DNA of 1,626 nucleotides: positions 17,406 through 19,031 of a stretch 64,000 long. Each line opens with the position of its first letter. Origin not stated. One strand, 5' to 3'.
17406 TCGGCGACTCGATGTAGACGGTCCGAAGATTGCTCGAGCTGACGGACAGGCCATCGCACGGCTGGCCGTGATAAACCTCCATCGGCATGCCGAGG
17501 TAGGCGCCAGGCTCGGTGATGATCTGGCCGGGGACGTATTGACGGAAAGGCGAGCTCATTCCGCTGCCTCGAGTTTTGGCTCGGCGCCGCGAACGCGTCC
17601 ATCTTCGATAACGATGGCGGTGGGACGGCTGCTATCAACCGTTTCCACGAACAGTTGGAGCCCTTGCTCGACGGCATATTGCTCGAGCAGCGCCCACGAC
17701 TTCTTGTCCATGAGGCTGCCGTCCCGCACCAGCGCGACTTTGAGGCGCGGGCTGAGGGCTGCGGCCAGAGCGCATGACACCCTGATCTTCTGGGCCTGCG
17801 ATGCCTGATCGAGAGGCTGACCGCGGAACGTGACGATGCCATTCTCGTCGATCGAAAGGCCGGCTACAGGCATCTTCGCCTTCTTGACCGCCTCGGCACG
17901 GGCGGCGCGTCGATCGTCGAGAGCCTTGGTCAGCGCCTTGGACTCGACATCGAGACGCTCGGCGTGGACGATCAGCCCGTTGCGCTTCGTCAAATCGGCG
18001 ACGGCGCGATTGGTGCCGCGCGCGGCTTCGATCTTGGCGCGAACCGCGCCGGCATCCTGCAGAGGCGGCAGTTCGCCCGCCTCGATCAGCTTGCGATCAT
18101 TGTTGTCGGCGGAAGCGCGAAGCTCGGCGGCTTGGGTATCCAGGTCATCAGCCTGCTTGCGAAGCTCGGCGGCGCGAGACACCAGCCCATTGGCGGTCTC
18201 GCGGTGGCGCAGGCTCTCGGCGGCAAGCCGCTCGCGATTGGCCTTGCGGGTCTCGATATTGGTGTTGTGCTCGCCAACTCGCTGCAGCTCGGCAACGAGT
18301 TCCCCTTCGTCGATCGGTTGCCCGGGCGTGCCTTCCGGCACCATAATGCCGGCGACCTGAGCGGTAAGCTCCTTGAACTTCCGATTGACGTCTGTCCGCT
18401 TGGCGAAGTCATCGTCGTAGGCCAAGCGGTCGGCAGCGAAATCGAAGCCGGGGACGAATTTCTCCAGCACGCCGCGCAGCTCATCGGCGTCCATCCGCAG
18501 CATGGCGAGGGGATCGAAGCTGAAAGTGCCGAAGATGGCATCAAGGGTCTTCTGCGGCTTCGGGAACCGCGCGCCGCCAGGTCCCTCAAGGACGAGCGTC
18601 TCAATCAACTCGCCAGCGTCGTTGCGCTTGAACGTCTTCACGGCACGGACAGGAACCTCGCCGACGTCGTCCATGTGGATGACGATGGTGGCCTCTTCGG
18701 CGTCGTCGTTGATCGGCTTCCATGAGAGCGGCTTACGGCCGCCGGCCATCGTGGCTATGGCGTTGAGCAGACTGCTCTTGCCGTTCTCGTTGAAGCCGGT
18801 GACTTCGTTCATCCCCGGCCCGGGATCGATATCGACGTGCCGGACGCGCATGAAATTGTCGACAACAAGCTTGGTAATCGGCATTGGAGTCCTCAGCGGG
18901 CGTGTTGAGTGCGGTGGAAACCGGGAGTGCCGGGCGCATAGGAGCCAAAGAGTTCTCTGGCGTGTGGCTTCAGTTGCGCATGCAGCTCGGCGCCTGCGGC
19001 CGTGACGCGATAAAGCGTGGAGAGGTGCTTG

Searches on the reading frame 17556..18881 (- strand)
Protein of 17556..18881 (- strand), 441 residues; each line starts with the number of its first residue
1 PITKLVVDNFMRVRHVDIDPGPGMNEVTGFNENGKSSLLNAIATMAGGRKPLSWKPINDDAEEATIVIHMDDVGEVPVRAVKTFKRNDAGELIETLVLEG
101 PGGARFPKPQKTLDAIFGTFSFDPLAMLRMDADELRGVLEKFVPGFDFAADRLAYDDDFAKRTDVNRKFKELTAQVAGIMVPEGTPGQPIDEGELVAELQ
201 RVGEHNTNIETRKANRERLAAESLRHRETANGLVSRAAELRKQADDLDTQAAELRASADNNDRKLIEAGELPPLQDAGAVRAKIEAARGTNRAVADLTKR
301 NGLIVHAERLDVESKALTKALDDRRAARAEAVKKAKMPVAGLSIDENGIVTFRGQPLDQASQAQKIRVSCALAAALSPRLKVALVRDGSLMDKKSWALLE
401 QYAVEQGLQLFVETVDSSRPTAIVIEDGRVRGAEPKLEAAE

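Call 84: search_protein_families(library=pfam, proteins=[window:17556-18881:-], max_evalue=0.001)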
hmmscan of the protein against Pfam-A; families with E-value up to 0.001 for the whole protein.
window:17556-18881:- (441 aa): 1 family
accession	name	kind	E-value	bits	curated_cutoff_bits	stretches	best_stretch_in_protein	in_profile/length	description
PF13476.12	AAA_23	-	8.9e-09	36.7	27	1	4-90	1-84/201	AAA domain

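Call 86: search_protein_families(library=phrogs, proteins=[window:17556-18881:-], max_evalue=0.00001)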
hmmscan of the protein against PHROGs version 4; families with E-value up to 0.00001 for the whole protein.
window:17556-18881:- (441 aa): 1 family
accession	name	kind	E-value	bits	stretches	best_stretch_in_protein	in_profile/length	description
phrog_1499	-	unknown function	4.5e-76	257.8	1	2-433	5-426/427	-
